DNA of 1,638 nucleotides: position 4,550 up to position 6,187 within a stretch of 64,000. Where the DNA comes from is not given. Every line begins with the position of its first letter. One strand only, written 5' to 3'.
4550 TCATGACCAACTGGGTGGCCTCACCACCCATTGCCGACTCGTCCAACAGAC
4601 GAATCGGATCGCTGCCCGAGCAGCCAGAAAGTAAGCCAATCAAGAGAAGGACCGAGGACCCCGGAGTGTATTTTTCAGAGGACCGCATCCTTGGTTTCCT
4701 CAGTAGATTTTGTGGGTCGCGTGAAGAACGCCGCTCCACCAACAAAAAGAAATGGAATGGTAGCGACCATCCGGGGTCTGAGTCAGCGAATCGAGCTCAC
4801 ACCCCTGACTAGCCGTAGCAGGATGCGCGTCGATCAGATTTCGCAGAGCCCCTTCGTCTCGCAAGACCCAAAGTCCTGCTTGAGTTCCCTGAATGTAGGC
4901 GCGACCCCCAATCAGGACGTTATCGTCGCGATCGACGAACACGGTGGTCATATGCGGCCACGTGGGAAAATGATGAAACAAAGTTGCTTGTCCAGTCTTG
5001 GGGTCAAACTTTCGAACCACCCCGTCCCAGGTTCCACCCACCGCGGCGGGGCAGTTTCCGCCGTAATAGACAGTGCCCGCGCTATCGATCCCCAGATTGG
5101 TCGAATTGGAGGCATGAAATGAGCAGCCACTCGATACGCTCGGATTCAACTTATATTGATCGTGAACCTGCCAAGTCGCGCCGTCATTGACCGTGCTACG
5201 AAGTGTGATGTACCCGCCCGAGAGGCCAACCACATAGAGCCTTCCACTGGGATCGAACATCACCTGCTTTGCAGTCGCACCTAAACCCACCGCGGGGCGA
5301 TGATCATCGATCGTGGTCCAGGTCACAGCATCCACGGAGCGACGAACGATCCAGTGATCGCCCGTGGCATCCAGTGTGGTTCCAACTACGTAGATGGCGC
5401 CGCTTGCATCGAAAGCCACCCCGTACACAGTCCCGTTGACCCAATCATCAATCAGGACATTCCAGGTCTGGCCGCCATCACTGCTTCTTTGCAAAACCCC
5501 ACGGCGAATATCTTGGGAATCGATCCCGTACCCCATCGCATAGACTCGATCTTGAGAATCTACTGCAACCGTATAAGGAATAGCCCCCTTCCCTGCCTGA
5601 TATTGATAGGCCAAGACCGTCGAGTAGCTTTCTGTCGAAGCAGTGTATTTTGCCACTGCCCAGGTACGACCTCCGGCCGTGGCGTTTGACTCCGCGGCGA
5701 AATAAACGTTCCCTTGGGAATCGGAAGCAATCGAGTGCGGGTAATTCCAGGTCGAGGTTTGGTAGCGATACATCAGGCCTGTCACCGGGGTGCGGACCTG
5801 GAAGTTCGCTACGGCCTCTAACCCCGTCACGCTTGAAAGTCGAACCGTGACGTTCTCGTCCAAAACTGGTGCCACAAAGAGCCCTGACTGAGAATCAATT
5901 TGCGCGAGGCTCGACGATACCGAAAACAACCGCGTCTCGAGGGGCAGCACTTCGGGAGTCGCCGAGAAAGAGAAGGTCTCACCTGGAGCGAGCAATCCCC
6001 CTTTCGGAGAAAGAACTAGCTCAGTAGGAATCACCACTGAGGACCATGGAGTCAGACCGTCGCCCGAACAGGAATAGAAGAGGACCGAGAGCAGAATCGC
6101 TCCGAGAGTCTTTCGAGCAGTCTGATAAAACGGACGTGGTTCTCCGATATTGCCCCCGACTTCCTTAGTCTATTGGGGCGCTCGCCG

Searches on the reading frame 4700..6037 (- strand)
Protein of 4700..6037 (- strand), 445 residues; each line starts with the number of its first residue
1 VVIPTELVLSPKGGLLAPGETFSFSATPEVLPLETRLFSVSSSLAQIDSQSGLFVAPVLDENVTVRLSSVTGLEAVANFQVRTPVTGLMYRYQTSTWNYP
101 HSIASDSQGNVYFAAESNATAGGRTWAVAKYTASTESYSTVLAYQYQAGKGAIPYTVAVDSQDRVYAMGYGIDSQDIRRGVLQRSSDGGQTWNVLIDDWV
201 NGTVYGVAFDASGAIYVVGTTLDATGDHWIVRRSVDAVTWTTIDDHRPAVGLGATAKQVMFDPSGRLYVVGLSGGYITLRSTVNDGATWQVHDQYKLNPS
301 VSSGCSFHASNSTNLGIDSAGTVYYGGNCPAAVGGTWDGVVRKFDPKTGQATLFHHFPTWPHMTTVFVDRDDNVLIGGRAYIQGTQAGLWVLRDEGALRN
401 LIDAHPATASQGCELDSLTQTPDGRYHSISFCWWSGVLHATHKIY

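Call 29: search_protein_families(library=pfam, proteins=[window:4700-6037:-], max_evalue=0.00001)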
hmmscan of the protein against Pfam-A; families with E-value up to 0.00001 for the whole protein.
window:4700-6037:- (445 aa): 1 family
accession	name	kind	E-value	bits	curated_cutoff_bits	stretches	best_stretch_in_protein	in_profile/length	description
PF06739.17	SBBP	-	1.2e-08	35.1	20.5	0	99-119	14-34/38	Beta-propeller repeat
